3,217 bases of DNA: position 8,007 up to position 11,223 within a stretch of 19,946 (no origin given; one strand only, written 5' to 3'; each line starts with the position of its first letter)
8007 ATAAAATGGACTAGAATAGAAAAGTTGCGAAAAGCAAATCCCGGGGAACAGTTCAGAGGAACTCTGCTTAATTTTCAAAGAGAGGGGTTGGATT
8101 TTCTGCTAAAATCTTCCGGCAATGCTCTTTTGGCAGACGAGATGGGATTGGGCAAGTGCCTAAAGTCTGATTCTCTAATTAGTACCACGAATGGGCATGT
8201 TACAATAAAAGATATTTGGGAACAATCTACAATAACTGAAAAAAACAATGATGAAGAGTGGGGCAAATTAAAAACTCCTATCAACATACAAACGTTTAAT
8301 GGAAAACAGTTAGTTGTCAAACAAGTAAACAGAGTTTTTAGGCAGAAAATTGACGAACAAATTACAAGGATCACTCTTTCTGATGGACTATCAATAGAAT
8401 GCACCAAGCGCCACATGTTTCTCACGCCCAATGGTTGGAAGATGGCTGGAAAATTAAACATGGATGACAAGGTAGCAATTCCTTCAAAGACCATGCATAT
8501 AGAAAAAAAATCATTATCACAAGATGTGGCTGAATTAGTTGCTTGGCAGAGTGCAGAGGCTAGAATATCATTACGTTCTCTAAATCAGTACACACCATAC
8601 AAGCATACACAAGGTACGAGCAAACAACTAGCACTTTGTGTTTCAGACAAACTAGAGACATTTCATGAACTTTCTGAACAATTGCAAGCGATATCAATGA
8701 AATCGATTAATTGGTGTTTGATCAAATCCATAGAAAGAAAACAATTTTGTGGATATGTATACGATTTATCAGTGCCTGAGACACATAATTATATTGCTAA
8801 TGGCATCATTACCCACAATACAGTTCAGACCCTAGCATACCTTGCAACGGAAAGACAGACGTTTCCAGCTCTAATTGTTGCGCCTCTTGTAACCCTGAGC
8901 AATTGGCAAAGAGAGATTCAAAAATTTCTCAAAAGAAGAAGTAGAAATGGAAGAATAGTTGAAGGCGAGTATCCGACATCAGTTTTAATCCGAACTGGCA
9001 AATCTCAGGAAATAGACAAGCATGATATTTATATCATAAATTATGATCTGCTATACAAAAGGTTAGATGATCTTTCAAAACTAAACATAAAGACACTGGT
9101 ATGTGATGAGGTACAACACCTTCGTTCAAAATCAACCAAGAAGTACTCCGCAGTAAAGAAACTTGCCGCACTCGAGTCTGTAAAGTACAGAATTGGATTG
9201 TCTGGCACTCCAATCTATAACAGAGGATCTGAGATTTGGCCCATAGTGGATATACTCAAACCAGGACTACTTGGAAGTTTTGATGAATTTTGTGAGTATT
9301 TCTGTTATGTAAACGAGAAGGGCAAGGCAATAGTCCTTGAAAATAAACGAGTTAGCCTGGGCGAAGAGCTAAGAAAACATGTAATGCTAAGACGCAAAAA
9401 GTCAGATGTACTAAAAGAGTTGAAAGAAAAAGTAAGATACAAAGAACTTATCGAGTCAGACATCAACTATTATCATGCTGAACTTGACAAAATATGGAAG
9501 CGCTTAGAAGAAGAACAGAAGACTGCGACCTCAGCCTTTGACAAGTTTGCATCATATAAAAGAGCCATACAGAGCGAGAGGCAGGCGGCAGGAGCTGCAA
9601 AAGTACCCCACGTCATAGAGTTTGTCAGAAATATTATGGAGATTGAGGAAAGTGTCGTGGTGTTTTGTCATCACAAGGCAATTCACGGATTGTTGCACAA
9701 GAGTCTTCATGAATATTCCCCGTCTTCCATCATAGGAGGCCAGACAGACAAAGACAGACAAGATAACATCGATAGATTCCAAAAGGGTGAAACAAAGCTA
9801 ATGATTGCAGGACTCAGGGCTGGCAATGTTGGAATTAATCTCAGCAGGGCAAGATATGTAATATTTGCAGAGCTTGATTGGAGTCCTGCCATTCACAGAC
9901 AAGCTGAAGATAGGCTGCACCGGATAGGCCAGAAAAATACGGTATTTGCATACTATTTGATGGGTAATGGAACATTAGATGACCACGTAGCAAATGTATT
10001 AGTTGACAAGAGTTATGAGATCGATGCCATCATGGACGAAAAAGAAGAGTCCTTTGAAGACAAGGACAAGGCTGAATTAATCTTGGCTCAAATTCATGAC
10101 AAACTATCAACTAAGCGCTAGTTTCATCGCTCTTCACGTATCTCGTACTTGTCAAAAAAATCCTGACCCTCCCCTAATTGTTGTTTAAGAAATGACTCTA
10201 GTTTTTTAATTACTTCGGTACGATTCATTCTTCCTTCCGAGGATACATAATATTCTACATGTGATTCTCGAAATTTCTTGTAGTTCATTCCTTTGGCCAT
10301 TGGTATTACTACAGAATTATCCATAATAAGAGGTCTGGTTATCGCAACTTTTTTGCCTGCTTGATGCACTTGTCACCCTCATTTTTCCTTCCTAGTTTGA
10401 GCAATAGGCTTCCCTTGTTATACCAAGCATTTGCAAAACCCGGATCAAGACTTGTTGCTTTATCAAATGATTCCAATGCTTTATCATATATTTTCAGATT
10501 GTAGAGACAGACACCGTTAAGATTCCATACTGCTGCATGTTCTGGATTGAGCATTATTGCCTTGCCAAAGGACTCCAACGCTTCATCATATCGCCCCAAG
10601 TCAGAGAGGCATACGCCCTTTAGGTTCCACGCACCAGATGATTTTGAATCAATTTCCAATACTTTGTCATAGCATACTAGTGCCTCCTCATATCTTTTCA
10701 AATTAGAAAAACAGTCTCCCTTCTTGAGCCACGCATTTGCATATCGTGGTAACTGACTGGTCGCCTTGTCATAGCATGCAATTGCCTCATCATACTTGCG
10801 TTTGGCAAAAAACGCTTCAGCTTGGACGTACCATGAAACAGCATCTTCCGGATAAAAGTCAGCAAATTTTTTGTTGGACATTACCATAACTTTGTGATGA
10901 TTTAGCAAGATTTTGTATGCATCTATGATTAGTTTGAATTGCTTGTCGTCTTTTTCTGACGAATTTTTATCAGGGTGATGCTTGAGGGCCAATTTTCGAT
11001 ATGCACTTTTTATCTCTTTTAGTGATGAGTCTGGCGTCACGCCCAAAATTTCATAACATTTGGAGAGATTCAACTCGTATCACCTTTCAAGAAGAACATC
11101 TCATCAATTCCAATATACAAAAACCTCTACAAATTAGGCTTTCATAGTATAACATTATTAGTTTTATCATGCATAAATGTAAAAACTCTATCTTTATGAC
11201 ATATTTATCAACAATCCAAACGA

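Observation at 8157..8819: Intein splitting the Walker-A / motif I of an archaeal SNF2-family helicase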

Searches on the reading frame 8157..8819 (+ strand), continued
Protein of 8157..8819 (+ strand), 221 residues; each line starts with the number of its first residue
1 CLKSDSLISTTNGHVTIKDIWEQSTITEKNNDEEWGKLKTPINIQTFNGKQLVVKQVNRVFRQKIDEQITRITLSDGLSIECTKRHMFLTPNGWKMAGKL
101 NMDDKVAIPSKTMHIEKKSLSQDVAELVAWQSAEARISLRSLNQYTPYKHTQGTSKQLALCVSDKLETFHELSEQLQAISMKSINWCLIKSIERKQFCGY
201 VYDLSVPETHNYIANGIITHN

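Call 61: find_related_loci(query=A2, collection=viral_contigs, flank=3000)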
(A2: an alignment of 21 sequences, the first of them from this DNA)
Query A2 (221 aa) in viral_contigs; peptide patterns used: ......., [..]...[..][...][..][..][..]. (x = any residue, [..] = any of these).
67 stretches matched a pattern; 15 encode a relative of the query (tblastn E <= 1e-3); 15 distinct loci.
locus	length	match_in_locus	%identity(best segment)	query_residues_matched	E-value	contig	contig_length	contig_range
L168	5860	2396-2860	31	1-221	2e-10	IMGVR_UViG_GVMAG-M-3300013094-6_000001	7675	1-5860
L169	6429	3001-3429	25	62-221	2e-8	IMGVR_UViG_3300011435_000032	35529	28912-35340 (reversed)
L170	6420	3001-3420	28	60-221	4e-8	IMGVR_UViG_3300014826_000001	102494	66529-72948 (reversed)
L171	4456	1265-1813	23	1-221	8e-8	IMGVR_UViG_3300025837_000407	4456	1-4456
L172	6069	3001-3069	74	199-221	7e-8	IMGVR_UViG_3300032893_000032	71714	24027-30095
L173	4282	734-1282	23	1-221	3e-7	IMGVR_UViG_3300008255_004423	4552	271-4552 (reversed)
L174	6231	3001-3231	28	32-108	2e-7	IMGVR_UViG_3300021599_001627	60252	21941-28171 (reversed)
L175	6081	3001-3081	63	195-221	5e-7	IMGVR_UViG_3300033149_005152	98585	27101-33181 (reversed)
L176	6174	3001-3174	37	50-108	1e-6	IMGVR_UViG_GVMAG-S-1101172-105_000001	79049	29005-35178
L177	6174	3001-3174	37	50-108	1e-6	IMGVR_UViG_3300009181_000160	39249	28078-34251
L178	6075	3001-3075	60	197-221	9e-6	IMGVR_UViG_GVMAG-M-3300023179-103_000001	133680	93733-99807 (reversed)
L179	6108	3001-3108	39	186-221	1e-5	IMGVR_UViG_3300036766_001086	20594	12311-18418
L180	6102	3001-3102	60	189-221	4e-5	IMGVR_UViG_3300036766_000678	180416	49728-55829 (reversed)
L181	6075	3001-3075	60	199-221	5e-5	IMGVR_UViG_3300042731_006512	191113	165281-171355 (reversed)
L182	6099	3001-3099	52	189-221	1e-4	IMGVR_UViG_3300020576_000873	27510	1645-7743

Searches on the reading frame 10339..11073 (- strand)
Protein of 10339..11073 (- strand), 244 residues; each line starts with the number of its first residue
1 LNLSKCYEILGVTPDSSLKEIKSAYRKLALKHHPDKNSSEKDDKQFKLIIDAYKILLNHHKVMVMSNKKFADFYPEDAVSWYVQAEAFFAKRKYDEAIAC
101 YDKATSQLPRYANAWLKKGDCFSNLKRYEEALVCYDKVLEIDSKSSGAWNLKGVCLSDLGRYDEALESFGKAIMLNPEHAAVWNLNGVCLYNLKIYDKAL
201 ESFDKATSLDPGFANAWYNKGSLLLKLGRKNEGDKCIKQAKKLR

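Call 53: search_protein_families(library=pfam, proteins=[window:10339-11073:-], max_evalue=0.01)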
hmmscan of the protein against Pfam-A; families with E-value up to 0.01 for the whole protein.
window:10339-11073:- (244 aa): 26 families (the best 25 are shown)
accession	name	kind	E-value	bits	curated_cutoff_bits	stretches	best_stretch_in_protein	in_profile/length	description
PF00515.34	TPR_1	-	1.2e-41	139.3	27.8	5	148-179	3-34/34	Tetratricopeptide repeat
PF07719.23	TPR_2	-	1.4e-36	122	27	4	148-179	3-34/34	Tetratricopeptide repeat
PF13181.12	TPR_8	-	3.1e-31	105.3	25.7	4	148-179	3-34/34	Tetratricopeptide repeat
PF13431.12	TPR_17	-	4.7e-28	95.5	24.4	3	134-167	1-34/34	Tetratricopeptide repeat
PF13414.12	TPR_11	-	8e-27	93.1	26.8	4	196-228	10-42/42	TPR repeat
PF13432.12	TPR_16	-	2.4e-23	82.6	32.7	3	82-144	1-63/65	Tetratricopeptide repeat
PF14559.12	TPR_19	-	1.6e-20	73.6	25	3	89-152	2-65/68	Tetratricopeptide repeat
PF00226.36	DnaJ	-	7.8e-20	71.2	27.8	1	6-61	2-58/63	DnaJ domain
PF12895.13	ANAPC3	-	3.1e-17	63.1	27.2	2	91-172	2-82/82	Anaphase-promoting complex, cyclosome, subunit 3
PF13424.12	TPR_12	-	7.9e-17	61.7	30.1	1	112-173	3-65/77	Tetratricopeptide repeat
PF13428.12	TPR_14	-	1.1e-16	60.1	23.5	1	80-120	3-43/44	Tetratricopeptide repeat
PF13174.12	TPR_6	-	2e-13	50.4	26.3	0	114-142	2-30/33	Tetratricopeptide repeat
PF01239.28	PPTA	-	2.3e-12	46.3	29.5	0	128-157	1-30/32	Protein prenyltransferase alpha subunit repeat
PF13176.12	TPR_7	-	1e-10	41.2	27.9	0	149-180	2-35/36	Tetratricopeptide repeat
PF13371.12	TPR_9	-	1.2e-09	38.5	35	1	124-180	7-63/73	Tetratricopeptide repeat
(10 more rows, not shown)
